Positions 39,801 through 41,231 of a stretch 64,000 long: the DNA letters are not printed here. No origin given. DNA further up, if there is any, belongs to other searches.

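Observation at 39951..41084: Amidinotransferase-fold enzyme (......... catalytic cysteine) embedded in the glycan cluster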

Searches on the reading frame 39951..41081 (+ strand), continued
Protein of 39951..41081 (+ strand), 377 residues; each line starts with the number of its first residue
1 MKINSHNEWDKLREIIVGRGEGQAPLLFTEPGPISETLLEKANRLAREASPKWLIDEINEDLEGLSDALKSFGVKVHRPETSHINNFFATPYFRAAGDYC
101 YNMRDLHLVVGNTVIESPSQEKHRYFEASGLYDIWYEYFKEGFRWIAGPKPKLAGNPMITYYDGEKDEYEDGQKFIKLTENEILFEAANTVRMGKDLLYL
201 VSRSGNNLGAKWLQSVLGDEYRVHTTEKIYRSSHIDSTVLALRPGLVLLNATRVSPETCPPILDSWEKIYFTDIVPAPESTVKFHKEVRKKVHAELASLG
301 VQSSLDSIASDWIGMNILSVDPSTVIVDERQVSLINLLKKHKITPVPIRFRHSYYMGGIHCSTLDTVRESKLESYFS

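Call 56: search_protein_families(library=pfam, proteins=[L070:4725-5165:+, L086:2939-4156:+, L104:1666-2307:+, L106:2954-3733:+, L091:7598-9334:+, L125:5801-7087:+], max_evalue=0.001)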
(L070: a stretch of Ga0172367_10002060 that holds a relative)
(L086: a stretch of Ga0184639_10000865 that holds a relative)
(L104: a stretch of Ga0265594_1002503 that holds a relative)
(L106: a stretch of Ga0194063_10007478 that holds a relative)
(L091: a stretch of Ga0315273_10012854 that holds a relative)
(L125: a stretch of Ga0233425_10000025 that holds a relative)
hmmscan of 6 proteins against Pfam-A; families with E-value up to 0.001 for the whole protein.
L070:4725-5165:+ (147 aa): 1 family
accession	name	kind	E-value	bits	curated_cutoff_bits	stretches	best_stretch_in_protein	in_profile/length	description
PF01724.21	DUF29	-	1.3e-49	168.4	22.5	1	5-142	1-138/138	Domain of unknown function DUF29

L086:2939-4156:+ (406 aa): 0 families

L104:1666-2307:+ (214 aa): 1 family
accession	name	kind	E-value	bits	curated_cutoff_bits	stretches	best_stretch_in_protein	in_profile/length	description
PF02698.23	DUF218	-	0.00025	21.4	27.6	1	140-184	77-109/133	DUF218 domain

L106:2954-3733:+ (260 aa): 2 families
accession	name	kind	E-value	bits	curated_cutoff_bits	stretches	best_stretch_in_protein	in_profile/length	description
PF13328.12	HD_4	-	3.6e-08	33.7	27.2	1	50-143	1-82/156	HD domain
PF20680.3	DUF6817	-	3.3e-06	27.6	25.2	1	69-136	15-81/85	Domain of unknown function (DUF6817)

L091:7598-9334:+ (579 aa): 0 families

L125:5801-7087:+ (429 aa): 3 families
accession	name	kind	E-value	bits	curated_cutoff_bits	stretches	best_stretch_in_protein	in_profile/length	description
PF00465.25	Fe-ADH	-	7.3e-30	104.2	31.3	1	39-208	2-168/168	Iron-containing alcohol dehydrogenase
PF25137.1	ADH_Fe_C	-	1.3e-28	100.5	27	1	221-419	3-194/194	Fe-containing alcohol dehydrogenase family, C-terminal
PF13685.12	Fe-ADH_2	-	2e-08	34.8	28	1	54-140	13-95/149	Iron-containing alcohol dehydrogenase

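Call 58: find_homologous_proteins(query=P0123)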
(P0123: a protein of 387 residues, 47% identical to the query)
Query P0123 (387 aa): 560 proteins with E <= 0.001 among 8000 candidates; the best 120 are listed.
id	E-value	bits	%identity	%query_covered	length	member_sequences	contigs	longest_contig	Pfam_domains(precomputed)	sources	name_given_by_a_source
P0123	5.2e-261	883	100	100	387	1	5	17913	-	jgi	jgi:glycine amidinotransferase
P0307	1.5e-217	740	82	100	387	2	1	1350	-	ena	-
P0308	1.6e-205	701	76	100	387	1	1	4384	PF02274.23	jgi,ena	jgi:glycine amidinotransferase/scyllo-inosamine-4-phosphate amidinotransferase 1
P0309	1.1e-203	694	76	100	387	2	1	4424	-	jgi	-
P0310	2.5e-203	693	76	100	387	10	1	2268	PF02274.23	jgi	-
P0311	2.6e-203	693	77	100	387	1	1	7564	PF02274.23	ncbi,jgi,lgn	jgi:N-dimethylarginine dimethylaminohydrolase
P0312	1.6e-202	691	76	100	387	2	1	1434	-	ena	-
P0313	1.0e-201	688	77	100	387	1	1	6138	-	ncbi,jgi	jgi:N-dimethylarginine dimethylaminohydrolase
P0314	1.2e-201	688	74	100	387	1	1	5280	PF02274.23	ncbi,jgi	jgi:N-dimethylarginine dimethylaminohydrolase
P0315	6.4e-196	669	75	100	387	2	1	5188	PF02274.23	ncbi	-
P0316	2.3e-195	667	73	100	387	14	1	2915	-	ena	-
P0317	1.4e-189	648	72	100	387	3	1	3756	-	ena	-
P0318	8.9e-188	642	72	100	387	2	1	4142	-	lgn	-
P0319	6.1e-187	639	72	100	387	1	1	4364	-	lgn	-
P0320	5.5e-186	636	71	99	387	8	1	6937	-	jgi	jgi:N-dimethylarginine dimethylaminohydrolase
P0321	1.1e-185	635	70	100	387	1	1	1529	PF02274.23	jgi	jgi:glycine amidinotransferase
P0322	1.0e-182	625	70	100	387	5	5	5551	PF02274.23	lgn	-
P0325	6.1e-163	560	63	99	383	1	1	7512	PF02274.23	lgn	-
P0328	2.3e-160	552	62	99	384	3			PF02274.23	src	-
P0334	8.7e-159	547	63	98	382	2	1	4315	PF02274.23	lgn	-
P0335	9.3e-159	547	61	99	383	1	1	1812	PF02274.23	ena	-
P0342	1.8e-157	542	61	99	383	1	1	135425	PF02274.23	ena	-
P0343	2.7e-157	542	60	99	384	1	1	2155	PF02274.23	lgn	-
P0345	2.8e-157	542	61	98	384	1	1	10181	PF02274.23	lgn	-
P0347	3.3e-157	541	61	98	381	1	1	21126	PF02274.23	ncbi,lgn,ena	-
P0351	8.1e-157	540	61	98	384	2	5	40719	PF02274.23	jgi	jgi:glycine amidinotransferase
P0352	9.1e-157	540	61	98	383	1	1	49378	PF02274.23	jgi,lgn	-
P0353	1.1e-156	540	62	98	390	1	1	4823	PF02274.23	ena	-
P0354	1.2e-156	540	61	99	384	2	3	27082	PF02274.23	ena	-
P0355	2.8e-156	538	61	99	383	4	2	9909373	-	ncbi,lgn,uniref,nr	ncbi:hypothetical protein NIES2100_58210 [Calothrix sp. NIES-2100]|uniref:hypothetical protein n=1 T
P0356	3.9e-156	538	61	98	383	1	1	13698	PF02274.23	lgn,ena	-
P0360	6.4e-156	537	62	97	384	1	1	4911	PF02274.23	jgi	jgi:glycine amidinotransferase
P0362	7.8e-156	537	60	98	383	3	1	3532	PF02274.23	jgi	jgi:glycine amidinotransferase/scyllo-inosamine-4-phosphate amidinotransferase 1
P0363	7.9e-156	537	62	99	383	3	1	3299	PF02274.23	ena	-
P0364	1.4e-155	536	62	99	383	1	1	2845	PF02274.23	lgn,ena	-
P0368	2.4e-155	535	61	98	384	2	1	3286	PF02274.23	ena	-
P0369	4.1e-155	535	61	98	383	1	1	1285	PF02274.23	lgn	-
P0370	6.6e-155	534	61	99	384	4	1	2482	PF02274.23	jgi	jgi:glycine amidinotransferase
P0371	6.6e-155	534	61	98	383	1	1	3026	PF02274.23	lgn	-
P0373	9.1e-155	533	60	99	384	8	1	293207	PF02274.23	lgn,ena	-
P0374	1.1e-154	533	61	97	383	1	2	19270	PF02274.23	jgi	jgi:N-dimethylarginine dimethylaminohydrolase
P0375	1.6e-154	533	61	99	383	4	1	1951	PF02274.23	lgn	-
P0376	3.2e-154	532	62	98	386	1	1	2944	PF02274.23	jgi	jgi:N-dimethylarginine dimethylaminohydrolase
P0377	3.3e-154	532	60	99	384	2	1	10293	PF02274.23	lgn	-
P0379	3.8e-154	531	61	98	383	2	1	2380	PF02274.23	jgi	jgi:N-dimethylarginine dimethylaminohydrolase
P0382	6.5e-154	531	60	98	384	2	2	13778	PF02274.23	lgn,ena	-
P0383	7.1e-154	530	59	99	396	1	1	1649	PF02274.23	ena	-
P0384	8.6e-154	530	60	99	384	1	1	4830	PF02274.23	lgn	-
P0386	1.3e-153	530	61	99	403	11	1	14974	PF02274.23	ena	-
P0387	1.4e-153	530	60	99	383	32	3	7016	PF02274.23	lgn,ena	-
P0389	1.5e-153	529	61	99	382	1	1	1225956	PF02274.23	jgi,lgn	jgi:glycine amidinotransferase/scyllo-inosamine-4-phosphate amidinotransferase 1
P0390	1.5e-153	529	61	100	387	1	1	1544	PF02274.23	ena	-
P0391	1.7e-153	529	60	98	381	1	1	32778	PF02274.23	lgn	-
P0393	2.4e-153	529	61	98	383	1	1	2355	PF02274.23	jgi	-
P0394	2.5e-153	529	62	99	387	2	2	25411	PF02274.23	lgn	-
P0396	4.3e-153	528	61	99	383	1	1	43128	PF02274.23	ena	-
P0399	9.1e-153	527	60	98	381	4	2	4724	PF02274.23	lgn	-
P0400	1.2e-152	526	60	99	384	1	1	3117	PF02274.23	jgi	jgi:N-dimethylarginine dimethylaminohydrolase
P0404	2.0e-152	526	61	98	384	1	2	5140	PF02274.23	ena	-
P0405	3.1e-152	525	60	98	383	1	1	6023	PF02274.23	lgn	-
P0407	3.7e-152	525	61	98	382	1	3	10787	PF02274.23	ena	-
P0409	4.3e-152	525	62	95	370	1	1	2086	PF02274.23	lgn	-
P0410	4.3e-152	525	60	99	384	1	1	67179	PF02274.23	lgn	-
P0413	2.4e-151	522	60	97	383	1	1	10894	PF02274.23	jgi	jgi:N-dimethylarginine dimethylaminohydrolase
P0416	3.9e-151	521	60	98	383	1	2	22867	PF02274.23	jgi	jgi:glycine amidinotransferase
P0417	5.3e-151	521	61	97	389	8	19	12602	PF02274.23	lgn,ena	-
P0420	7.8e-151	520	59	98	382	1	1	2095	PF02274.23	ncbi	-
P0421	9.4e-151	520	59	99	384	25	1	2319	PF02274.23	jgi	jgi:N-dimethylarginine dimethylaminohydrolase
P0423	1.3e-150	520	59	99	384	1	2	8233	PF02274.23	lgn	-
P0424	1.3e-150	520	61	97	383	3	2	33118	PF02274.23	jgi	jgi:glycine amidinotransferase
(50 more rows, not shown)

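Call 59: find_encoding_contigs(protein=P0355, flank=10000, max_places=2)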
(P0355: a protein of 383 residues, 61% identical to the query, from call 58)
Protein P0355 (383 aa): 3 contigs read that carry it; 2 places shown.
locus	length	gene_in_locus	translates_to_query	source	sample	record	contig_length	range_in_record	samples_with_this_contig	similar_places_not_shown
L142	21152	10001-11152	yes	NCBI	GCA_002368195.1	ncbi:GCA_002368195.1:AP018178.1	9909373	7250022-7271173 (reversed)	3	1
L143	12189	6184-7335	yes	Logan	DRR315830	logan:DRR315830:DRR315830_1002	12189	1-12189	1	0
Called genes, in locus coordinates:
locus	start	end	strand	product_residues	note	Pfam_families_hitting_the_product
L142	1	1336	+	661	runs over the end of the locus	PF12773:DZR, PF13240:Zn_Ribbon_1 (faint), PF00481:PP2C, PF13672:PP2C_2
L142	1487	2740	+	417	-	PF00498:FHA, PF16697:Yop-YscD_cpl (weak), PF00069:Pkinase, PF07714:PK_Tyr_Ser-Thr, PF01636:APH (faint), PF03109:ABC1 (weak)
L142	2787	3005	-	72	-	PF14217:DUF4327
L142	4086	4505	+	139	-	PF14559:TPR_19 (weak)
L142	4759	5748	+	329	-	PF00106:adh_short, PF01073:3Beta_HSD, PF01370:Epimerase, PF02719:Polysacc_synt_2, PF04321:RmlD_sub_bind, PF05368:NmrA, PF13460:NAD_binding_10, PF16363:GDP_Man_Dehyd, +1 more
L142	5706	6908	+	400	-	PF01041:DegT_DnrJ_EryC1, PF00155:Aminotran_1_2 (faint)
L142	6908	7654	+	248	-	PF02348:CTP_transf_3, PF12804:NTP_transf_3 (weak)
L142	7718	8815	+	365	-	-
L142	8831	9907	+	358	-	PF03102:NeuB, PF08666:SAF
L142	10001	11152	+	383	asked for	-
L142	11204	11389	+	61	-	-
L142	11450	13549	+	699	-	PF08241:Methyltransf_11 (weak), PF05721:PhyH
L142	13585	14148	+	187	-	PF13302:Acetyltransf_3, PF13420:Acetyltransf_4, PF00583:Acetyltransf_1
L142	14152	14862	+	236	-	PF02348:CTP_transf_3, PF12804:NTP_transf_3 (weak)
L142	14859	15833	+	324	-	PF01408:GFO_IDH_MocA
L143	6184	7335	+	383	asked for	-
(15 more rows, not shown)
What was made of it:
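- PseH could be encoded elsewhere in the genomes of the sister clade; Calothrix NIES-2100 has a GNAT two genes downstream (call 59).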

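Call 62: search_protein_families(library=pfam, proteins=[L067:1155-1622:-, L068:9507-10289:+, L070:14041-14466:+, L070:14537-15202:+, L086:259-771:+, L086:9133-9900:-, L087:7633-8166:-, L097:615-1127:+, L135:12285-12974:+, L090:15279-16031:+], max_evalue=0.001)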
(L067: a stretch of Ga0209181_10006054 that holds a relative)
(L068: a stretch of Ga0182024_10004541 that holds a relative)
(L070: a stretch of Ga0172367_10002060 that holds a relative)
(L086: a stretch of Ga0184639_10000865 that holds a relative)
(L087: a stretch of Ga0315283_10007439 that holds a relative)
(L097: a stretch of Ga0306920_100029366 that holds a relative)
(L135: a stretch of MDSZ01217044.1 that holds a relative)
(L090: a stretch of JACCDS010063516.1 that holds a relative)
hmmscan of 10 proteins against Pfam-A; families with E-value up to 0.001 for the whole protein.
L067:1155-1622:- (156 aa): 4 families
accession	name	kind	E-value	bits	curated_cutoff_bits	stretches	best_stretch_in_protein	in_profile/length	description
PF00583.31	Acetyltransf_1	-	3.6e-14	53.5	20.7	1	22-127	3-116/116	Acetyltransferase (GNAT) family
PF13508.13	Acetyltransf_7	-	7.9e-13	49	27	1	55-128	8-83/84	Acetyltransferase (GNAT) domain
PF13673.13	Acetyltransf_10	-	1.4e-09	38.4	23.6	1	36-131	16-111/128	Acetyltransferase (GNAT) domain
PF13527.13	Acetyltransf_9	-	2.8e-05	24.5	25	1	73-129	71-126/127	Acetyltransferase (GNAT) domain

L068:9507-10289:+ (261 aa): 2 families
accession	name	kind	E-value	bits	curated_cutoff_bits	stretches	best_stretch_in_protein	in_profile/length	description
PF05050.19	Methyltransf_21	-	5.6e-10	40.1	22.7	1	94-231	1-151/173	Methyltransferase FkbM domain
PF02475.24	TRM5-TYW2_MTfase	-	0.00073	20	28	1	91-168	39-118/164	TRM5/TYW2 methyltransferase domain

L070:14041-14466:+ (142 aa): 0 families

L070:14537-15202:+ (222 aa): 1 family
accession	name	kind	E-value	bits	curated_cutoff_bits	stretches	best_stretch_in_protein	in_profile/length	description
PF05721.19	PhyH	-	6.1e-06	27.1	22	1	81-170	116-204/213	Phytanoyl-CoA dioxygenase (PhyH)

L086:259-771:+ (171 aa): 1 family
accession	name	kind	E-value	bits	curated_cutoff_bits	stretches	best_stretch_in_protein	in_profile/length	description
PF02357.24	NusG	-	5.3e-20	72.2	22.2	1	12-104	2-93/93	Transcription termination factor nusG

L086:9133-9900:- (256 aa): 0 families

L087:7633-8166:- (178 aa): 0 families

L097:615-1127:+ (171 aa): 1 family
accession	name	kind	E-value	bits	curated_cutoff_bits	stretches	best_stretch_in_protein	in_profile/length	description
PF02357.24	NusG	-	1.1e-19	71.2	22.2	1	8-99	2-90/93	Transcription termination factor nusG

L135:12285-12974:+ (230 aa): 2 families
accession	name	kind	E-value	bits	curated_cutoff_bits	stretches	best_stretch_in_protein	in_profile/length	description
PF13649.12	Methyltransf_25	-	1e-05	26.5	27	1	96-176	2-76/97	Methyltransferase domain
PF13489.12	Methyltransf_23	-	0.00051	20.2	27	1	79-141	12-61/164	Methyltransferase domain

L090:15279-16031:+ (251 aa): 4 families
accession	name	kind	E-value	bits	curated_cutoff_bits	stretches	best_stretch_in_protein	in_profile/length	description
PF13561.12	adh_short_C2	-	2.1e-40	139.2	27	1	13-243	1-235/236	Enoyl-(Acyl carrier protein) reductase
PF00106.31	adh_short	-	4.8e-37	127.8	26.6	1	7-191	1-190/195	short chain dehydrogenase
PF23441.1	SDR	-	4.9e-09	36.4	27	1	97-243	108-255/258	SDR-like rossmann domain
PF01370.27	Epimerase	-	0.00035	20.5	20.9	1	10-114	2-98/240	NAD dependent epimerase/dehydratase family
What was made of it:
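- Tried and rejected: A GNAT lies two genes downstream in Calothrix and lies divergently upstream in L067 (calls 59, 62). The other unclassified small ORFs I tested were DUF29, NusG-like, methyltransferase, PhyH, SDR or had no hit (calls 56, 62).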

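Call 63: find_related_loci(query=A1, collection=viral_contigs, flank=8000)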
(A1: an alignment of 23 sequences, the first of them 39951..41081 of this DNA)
Query A1 (377 aa) in viral_contigs; peptide patterns used: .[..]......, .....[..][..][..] (x = any residue, [..] = any of these).
59 stretches matched a pattern; 21 encode a relative of the query (tblastn E <= 1e-3); 21 distinct loci.
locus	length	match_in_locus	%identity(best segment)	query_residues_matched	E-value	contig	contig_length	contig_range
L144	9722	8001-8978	38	1-369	1e-72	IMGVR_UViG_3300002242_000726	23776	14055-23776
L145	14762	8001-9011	37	1-368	2e-69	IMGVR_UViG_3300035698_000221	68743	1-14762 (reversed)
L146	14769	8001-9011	37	1-368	2e-69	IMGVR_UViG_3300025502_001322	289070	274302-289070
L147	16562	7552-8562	35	1-369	9e-57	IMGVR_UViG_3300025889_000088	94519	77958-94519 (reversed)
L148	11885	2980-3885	35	3-369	2e-54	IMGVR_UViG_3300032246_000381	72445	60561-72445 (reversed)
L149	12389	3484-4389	34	3-369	3e-54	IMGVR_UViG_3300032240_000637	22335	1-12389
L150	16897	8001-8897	33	5-368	2e-50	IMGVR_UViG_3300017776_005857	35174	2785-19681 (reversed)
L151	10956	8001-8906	34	1-368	8e-48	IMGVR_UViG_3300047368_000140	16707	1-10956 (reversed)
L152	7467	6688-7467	34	3-327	6e-47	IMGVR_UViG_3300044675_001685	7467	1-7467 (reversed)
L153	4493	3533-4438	34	3-368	2e-46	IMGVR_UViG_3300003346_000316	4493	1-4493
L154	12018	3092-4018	33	1-368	1e-45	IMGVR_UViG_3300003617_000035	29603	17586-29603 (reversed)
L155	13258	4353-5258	31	3-368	2e-43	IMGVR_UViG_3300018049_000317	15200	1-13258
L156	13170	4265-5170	31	3-368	2e-43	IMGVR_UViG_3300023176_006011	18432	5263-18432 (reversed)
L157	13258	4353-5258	31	3-368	2e-43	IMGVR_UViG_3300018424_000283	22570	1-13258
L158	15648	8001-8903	32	1-369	7e-41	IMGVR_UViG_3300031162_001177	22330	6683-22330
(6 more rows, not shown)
